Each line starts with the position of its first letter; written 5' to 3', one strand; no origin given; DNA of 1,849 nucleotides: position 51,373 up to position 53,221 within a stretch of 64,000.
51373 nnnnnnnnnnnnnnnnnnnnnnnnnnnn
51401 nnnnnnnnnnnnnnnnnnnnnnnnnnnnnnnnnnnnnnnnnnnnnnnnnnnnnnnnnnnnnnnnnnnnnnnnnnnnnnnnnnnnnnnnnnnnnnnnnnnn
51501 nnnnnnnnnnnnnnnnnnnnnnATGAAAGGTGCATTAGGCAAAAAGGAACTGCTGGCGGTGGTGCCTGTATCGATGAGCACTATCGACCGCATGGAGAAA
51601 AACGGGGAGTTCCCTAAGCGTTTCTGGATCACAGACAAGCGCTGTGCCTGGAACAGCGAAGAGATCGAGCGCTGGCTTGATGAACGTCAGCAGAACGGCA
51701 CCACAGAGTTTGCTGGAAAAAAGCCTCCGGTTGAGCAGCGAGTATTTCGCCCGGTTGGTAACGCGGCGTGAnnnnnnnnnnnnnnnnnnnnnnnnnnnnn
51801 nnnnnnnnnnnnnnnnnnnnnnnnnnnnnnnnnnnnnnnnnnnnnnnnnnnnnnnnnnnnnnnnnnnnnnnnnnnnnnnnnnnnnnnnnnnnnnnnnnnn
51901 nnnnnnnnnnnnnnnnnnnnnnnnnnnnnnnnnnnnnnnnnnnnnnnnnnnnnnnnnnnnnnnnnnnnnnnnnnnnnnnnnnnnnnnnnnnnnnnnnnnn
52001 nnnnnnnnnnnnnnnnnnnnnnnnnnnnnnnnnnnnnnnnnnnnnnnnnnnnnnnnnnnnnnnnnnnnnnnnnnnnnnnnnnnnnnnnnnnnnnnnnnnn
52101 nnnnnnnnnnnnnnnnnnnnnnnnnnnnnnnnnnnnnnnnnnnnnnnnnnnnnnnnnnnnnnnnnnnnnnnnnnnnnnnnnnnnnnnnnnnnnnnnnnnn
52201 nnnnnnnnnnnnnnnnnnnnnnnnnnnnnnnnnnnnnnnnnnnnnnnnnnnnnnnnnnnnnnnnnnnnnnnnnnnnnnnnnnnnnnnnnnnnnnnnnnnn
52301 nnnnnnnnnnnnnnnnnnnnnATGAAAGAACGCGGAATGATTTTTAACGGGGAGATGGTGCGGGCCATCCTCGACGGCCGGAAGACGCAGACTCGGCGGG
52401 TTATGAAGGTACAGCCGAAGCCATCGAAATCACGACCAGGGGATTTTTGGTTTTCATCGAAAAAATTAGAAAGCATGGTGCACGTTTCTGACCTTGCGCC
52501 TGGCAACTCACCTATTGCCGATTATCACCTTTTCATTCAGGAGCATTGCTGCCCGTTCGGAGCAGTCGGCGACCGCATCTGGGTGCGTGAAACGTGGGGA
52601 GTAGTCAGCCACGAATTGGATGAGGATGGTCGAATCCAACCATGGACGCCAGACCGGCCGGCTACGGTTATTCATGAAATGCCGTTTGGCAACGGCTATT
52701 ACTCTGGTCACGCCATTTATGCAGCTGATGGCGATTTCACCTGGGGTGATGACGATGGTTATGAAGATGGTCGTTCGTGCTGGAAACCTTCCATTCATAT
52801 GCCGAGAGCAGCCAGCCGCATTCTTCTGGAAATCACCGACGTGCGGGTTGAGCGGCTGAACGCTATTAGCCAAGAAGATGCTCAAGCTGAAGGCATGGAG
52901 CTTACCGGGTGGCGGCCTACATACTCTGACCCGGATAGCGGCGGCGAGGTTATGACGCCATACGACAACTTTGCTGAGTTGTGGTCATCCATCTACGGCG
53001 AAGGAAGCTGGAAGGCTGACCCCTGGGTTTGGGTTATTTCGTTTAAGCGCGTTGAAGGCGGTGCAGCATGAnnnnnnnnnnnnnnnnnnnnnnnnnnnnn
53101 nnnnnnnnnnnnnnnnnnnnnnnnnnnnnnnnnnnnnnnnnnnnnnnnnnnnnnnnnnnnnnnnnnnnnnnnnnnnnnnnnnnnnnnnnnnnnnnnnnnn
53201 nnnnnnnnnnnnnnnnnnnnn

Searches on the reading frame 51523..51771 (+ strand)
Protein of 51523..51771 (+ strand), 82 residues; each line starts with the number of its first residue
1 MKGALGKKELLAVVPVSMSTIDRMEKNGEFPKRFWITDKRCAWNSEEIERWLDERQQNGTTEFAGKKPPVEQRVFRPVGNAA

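Call 57: search_protein_families(library=pfam, proteins=[window:51523-51771:+])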
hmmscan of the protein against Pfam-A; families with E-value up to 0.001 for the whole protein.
window:51523-51771:+ (82 aa): 1 family
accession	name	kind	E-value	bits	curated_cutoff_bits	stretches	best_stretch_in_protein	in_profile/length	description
PF05930.18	Phage_AlpA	-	5.4e-06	26.6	21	1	8-52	7-51/51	Prophage CP4-57 regulatory protein (AlpA)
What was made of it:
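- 51523..51771 (+): AlpA-family gene, the candidate excisionase / directionality factor. Pfam Phage_AlpA, E = 5e-6 (call 57).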

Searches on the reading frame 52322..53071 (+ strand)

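Call 57: search_protein_families(library=pfam, proteins=[window:52322-53071:+])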
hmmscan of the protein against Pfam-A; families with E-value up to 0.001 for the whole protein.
window:52322-53071:+ (249 aa): 1 family
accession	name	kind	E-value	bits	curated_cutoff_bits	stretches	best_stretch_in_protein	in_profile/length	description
PF04266.20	ASCH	-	0.00016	22.7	21.2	0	7-201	2-80/103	ASCH domain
